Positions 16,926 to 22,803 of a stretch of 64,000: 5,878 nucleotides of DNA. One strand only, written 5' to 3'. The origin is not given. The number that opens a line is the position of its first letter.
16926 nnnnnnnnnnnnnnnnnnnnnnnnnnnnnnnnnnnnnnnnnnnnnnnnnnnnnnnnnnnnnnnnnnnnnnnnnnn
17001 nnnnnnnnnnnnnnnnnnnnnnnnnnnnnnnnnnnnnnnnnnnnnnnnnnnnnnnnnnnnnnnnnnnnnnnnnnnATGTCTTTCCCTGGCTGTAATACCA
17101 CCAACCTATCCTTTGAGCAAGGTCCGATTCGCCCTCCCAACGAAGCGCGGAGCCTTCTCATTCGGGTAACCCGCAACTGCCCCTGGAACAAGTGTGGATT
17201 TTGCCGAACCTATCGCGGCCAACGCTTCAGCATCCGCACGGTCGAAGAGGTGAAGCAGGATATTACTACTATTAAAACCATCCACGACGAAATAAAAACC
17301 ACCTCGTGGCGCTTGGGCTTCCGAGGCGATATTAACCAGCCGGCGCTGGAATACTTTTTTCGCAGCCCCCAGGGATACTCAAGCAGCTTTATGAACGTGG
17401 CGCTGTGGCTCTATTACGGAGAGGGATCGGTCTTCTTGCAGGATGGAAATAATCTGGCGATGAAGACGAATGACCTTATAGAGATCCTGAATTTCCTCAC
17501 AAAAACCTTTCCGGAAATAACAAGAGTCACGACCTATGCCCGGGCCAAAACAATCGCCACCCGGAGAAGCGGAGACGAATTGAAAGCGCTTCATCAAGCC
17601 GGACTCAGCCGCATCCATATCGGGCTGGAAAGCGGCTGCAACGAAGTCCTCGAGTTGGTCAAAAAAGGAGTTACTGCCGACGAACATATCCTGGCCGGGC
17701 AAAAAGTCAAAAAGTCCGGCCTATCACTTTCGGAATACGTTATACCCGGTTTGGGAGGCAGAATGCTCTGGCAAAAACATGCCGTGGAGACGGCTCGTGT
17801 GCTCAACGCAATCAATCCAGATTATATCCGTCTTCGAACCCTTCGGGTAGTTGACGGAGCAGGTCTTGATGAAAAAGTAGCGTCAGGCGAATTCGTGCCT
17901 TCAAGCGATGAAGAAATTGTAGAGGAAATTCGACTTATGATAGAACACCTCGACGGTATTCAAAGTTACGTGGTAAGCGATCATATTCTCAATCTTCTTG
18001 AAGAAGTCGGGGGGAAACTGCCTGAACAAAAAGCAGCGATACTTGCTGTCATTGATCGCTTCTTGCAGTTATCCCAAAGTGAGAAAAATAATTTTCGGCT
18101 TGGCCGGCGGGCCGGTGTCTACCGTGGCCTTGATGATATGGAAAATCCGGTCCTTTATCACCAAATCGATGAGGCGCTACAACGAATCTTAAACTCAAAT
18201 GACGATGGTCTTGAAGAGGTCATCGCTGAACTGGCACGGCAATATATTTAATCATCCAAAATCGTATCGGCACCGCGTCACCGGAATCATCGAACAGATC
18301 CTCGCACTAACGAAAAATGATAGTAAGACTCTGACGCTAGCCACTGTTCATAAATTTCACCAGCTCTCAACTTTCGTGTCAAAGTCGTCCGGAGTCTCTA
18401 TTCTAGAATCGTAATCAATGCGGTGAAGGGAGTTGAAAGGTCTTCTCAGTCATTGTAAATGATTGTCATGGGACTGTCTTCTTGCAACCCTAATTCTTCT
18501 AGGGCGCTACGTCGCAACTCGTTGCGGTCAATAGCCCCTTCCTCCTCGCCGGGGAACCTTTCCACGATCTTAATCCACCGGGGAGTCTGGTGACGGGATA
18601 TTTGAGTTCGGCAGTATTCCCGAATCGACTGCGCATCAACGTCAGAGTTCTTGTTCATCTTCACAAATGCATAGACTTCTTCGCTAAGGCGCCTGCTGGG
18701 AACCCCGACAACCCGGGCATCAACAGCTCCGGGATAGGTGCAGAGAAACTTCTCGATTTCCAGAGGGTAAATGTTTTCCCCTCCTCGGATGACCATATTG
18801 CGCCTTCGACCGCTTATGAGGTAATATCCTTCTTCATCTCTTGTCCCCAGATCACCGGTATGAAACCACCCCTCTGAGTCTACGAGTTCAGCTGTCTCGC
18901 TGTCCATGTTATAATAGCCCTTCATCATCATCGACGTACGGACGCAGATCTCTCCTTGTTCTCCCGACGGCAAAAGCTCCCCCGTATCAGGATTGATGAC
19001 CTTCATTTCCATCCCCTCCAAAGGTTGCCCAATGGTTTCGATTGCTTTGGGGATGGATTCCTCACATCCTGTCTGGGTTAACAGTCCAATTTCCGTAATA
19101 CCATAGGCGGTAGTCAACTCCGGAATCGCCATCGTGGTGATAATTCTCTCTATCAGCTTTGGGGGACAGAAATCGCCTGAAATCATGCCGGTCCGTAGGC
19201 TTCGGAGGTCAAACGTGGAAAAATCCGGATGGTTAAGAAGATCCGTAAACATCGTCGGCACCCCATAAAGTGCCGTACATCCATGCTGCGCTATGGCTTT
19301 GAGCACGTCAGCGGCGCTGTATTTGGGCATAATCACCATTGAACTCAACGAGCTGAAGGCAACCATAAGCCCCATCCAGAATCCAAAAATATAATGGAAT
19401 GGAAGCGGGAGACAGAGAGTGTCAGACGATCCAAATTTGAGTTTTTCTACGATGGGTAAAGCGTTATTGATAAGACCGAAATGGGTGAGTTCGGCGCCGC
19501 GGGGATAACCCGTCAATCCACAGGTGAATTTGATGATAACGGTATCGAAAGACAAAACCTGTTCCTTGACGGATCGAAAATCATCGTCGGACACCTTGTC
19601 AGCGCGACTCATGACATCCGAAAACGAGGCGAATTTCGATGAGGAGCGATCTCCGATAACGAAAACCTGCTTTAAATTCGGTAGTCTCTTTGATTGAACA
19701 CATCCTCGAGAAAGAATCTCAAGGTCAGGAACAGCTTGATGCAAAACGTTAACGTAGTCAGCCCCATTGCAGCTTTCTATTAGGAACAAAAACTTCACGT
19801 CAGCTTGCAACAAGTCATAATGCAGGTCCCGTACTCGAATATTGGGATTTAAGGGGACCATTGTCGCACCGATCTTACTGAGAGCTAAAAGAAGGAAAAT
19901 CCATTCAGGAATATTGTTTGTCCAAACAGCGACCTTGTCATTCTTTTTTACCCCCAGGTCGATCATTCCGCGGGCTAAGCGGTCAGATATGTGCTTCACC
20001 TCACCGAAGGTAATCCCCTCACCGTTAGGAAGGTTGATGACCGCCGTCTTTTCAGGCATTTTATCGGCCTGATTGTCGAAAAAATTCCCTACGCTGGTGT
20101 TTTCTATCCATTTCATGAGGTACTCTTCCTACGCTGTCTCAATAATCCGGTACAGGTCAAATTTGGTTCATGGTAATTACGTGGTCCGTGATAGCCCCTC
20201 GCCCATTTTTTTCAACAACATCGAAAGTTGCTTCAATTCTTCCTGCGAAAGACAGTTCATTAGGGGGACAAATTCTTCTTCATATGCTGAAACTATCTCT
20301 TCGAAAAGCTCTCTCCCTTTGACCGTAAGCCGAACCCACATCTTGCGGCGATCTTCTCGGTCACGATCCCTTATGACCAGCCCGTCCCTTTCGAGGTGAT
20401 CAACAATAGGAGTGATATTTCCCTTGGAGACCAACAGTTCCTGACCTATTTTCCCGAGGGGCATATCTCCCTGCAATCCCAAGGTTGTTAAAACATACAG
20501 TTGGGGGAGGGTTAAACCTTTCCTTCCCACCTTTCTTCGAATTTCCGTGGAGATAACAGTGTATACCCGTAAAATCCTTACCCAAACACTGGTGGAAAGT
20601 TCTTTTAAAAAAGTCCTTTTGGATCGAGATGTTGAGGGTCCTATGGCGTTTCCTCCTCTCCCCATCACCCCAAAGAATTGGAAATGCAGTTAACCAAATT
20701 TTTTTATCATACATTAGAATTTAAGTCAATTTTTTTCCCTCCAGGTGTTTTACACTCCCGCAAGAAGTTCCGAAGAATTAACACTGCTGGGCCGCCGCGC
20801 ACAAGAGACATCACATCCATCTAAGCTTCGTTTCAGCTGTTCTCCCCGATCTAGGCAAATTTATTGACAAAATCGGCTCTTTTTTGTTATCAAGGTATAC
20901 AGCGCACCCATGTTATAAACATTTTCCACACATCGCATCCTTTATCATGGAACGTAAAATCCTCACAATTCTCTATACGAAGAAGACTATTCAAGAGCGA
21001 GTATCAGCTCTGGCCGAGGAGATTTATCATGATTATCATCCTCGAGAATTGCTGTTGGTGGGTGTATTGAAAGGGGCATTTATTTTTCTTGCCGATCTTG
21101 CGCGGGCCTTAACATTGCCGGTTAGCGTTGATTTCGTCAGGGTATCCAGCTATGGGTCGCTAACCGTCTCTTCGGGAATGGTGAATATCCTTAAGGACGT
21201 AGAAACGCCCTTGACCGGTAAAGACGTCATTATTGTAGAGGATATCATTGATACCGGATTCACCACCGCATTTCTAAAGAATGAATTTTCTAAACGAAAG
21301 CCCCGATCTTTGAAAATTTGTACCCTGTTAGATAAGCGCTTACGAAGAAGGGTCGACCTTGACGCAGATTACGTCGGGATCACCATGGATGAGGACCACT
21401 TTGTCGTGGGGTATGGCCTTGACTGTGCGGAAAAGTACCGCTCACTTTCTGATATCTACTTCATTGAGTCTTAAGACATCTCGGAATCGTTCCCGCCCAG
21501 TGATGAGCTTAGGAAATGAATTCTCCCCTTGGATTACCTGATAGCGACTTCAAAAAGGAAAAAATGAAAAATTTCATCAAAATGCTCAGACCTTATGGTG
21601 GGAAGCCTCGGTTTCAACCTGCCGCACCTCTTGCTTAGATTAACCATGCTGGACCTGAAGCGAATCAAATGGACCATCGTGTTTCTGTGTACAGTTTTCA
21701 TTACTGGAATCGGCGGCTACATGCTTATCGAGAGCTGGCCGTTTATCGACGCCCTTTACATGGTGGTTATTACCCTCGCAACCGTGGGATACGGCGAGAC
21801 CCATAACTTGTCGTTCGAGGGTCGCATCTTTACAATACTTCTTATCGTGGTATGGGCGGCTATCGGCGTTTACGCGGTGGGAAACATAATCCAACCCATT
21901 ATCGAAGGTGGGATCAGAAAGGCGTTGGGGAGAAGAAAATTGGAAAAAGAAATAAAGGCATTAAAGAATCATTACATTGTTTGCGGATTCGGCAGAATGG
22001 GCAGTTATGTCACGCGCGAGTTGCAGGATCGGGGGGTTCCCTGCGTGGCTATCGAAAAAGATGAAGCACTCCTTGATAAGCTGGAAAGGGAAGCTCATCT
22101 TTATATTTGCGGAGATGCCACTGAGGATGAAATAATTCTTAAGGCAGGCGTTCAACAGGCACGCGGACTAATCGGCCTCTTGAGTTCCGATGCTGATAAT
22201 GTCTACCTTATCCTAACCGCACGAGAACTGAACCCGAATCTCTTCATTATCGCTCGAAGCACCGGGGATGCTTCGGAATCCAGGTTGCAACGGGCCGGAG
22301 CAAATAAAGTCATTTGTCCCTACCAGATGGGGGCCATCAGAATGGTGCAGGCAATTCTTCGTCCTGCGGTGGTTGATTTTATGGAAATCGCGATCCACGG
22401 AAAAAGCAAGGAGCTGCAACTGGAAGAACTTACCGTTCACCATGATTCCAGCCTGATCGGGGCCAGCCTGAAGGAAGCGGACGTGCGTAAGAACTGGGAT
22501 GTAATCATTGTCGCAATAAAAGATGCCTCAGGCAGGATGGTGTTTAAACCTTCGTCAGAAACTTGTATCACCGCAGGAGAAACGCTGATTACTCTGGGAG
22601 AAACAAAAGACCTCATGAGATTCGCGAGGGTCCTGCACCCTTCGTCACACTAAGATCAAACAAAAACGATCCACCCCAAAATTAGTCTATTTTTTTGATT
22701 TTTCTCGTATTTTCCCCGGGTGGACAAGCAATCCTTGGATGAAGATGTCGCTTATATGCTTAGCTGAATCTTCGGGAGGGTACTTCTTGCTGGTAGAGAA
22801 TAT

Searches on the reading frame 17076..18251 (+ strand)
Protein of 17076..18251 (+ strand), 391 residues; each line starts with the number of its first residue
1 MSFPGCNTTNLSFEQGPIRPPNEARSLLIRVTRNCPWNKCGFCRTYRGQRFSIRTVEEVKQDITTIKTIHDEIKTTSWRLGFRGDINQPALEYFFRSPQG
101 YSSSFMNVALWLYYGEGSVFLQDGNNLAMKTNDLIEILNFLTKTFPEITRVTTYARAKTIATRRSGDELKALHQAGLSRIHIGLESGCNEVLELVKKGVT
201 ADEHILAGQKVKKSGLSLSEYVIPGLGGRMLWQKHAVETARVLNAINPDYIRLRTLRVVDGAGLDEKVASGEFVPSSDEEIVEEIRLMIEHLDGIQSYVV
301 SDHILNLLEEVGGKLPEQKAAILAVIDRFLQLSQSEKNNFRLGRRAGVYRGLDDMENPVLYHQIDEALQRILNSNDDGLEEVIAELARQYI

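Call 40: search_protein_families(library=pfam, proteins=[window:17076-18251:+], max_evalue=0.00001)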
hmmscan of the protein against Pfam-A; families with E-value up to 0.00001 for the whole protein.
window:17076-18251:+ (391 aa): 1 family
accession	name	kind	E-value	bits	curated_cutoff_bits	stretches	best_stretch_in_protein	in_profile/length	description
PF04055.27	Radical_SAM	-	2.3e-11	44.6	29.5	1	142-229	73-154/166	Radical SAM superfamily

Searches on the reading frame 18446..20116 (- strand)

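Call 40: search_protein_families(library=pfam, proteins=[window:18446-20116:-], max_evalue=0.00001)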
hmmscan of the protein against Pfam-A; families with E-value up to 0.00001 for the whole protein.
window:18446-20116:- (556 aa): 2 families
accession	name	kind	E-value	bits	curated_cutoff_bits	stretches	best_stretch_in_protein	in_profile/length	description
PF00501.34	AMP-binding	-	6.9e-77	259.2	29.9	1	13-402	1-384/384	AMP-binding enzyme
PF13193.12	AMP-binding_C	-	1.4e-09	39.1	24.5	1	453-525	1-73/76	AMP-binding enzyme C-terminal domain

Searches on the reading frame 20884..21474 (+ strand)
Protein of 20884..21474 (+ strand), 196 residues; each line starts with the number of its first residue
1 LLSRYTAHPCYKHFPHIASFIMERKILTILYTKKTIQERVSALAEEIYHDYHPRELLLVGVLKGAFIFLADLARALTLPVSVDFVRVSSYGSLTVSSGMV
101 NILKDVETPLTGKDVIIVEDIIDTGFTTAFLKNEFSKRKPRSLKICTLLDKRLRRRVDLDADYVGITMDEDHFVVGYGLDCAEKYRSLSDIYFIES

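Call 40: search_protein_families(library=pfam, proteins=[window:20884-21474:+], max_evalue=0.00001)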
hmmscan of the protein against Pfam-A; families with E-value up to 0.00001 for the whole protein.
window:20884-21474:+ (196 aa): 1 family
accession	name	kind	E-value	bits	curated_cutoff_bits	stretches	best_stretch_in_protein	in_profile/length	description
PF00156.33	Pribosyltran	-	1.8e-22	79.8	26.3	1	32-180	7-156/158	Phosphoribosyl transferase domain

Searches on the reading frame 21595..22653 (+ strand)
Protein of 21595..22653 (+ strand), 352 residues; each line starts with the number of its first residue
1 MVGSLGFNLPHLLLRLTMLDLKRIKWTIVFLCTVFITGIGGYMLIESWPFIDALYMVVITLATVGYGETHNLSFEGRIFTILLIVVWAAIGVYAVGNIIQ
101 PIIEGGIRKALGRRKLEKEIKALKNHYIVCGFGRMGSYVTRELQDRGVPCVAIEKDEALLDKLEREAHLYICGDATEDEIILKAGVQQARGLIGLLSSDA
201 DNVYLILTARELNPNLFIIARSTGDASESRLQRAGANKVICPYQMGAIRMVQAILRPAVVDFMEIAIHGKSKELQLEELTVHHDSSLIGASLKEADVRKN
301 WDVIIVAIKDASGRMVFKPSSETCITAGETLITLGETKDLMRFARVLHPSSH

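Call 40: search_protein_families(library=pfam, proteins=[window:21595-22653:+], max_evalue=0.00001)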
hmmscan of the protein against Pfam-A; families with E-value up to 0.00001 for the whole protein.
window:21595-22653:+ (352 aa): 3 families
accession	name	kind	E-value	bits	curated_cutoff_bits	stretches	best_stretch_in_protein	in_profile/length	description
PF02254.24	TrkA_N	-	1.3e-31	109.8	23.8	1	127-242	1-116/116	TrkA-N domain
PF07885.22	Ion_trans_2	-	7.8e-13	48.6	22.5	1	30-101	2-76/79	Ion channel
PF02080.26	TrkA_C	-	9.2e-09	35.5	27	1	276-347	1-70/71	TrkA-C domain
